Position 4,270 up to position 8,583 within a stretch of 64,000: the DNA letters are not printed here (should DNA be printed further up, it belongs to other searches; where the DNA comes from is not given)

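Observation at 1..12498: Four-gene envelope operon: metzincin lipoprotein, two >1,100-aa lipoproteins of no recognisable family, and a small beta-barrel OMP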

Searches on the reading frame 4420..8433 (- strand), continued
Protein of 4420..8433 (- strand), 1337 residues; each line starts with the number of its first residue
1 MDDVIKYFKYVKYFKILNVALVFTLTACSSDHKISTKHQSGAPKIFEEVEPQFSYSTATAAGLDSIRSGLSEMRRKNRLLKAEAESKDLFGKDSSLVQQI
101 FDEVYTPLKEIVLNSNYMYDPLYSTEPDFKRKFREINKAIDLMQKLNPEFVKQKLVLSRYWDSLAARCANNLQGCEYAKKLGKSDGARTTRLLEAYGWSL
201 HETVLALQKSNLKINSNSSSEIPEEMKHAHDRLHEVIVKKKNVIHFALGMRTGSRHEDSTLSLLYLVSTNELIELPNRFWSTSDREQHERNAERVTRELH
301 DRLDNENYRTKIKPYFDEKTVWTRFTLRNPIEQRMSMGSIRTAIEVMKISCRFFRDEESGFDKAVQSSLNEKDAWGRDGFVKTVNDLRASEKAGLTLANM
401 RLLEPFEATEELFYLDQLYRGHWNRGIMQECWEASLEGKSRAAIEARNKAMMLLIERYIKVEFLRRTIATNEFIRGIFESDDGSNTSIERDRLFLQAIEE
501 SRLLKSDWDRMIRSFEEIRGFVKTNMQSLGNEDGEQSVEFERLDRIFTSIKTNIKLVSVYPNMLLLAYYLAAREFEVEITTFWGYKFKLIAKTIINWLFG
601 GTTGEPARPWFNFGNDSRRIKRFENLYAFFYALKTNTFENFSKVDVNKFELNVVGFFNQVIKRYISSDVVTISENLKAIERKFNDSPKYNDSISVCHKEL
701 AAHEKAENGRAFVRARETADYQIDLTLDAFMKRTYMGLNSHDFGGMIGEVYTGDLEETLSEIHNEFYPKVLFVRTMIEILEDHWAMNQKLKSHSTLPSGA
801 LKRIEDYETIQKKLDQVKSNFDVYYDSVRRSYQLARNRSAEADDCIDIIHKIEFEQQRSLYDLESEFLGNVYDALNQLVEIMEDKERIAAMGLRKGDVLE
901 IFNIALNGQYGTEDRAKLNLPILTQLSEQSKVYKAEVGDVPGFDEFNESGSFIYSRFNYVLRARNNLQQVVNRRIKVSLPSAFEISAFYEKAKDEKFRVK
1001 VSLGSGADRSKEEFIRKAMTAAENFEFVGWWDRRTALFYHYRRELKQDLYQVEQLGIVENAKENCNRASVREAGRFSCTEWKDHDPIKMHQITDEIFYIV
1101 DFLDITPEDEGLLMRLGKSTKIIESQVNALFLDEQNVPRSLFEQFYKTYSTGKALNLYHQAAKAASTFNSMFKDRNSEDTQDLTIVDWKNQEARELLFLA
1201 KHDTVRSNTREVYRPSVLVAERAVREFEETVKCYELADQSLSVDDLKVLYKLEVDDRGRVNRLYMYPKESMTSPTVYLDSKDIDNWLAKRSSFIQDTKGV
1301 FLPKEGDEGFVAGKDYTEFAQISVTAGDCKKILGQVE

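Call 87: fold_search(model_id=the predicted structure, library=viral)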
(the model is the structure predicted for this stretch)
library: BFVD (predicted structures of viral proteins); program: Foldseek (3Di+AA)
matches with E <= 10: 155; with E <= 0.001: 0
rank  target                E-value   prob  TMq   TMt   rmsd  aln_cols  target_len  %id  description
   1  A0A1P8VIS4            2.9e-02  0.28  0.10  0.12  40.6      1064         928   10  Tegument protein [Murid betaherpesvirus 3]
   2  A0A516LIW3            1.4e-01  0.10  0.06  0.07  41.7       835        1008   10  (no name in the UniProt tables at hand)
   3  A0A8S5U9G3            1.5e-01  0.08  0.07  0.07  56.1      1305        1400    9  Minor tail protein [Siphoviridae sp. ctKNZ79]
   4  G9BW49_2              2.0e-01  0.09  0.07  0.09  51.8       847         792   12  (no name in the UniProt tables at hand)
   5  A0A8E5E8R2            2.1e-01  0.07  0.06  0.07  47.3       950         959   11  Tail tape measure protein [Olleya phage Harreka_1]
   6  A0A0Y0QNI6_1          2.1e-01  0.06  0.07  0.07  62.5      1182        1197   10  Large tegument protein [Human herpesvirus 2]
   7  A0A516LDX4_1          2.3e-01  0.11  0.09  0.09  39.6       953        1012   10  (no name in the UniProt tables at hand)
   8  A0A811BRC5            2.5e-01  0.18  0.12  0.15  28.4       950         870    8  Uncharacterized protein [Pandoravirus japonicus]
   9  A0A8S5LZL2            3.2e-01  0.08  0.09  0.10  51.0      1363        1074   11  Chromosome segregation protein [Siphoviridae sp. ctM7c3]
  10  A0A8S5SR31            3.2e-01  0.04  0.06  0.07  44.4      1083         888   11  Transglycosylase SLT domain-containing protein [Podoviridae sp. ctXBg1]
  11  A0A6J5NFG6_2          3.8e-01  0.06  0.08  0.07  55.4      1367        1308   10  Phage tail tape measure protein [uncultured Caudovirales phage]
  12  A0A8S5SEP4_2          3.8e-01  0.05  0.06  0.06  46.9       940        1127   10  Chromosome segregation ATPase (Fragment) [virus sp. ctX0L1]
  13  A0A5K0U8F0            3.9e-01  0.16  0.12  0.16  24.3       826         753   11  Uncharacterized protein [Yasminevirus sp. GU-2018]
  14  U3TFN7                3.9e-01  0.07  0.07  0.08  40.6       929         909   11  Internal virion protein [Ralstonia phage RSB3]
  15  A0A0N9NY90            4.6e-01  0.06  0.09  0.09  55.1      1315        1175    9  (no name in the UniProt tables at hand)
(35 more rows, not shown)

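Call 89: search_protein_families(library=padloc, proteins=[window:4420-8433:-], max_evalue=0.01)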
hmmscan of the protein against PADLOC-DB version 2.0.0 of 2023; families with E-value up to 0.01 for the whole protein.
window:4420-8433:- (1337 aa): 0 families

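Call 92: find_related_loci(query=A1, collection=viral_contigs, flank=5000)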
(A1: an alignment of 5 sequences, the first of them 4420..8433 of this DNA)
Query A1 (1337 aa) in viral_contigs; peptide patterns used: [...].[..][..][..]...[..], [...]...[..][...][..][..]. (x = any residue, [..] = any of these).
30 stretches matched a pattern, but none encodes a relative of the query by tblastn (E <= 1e-3).
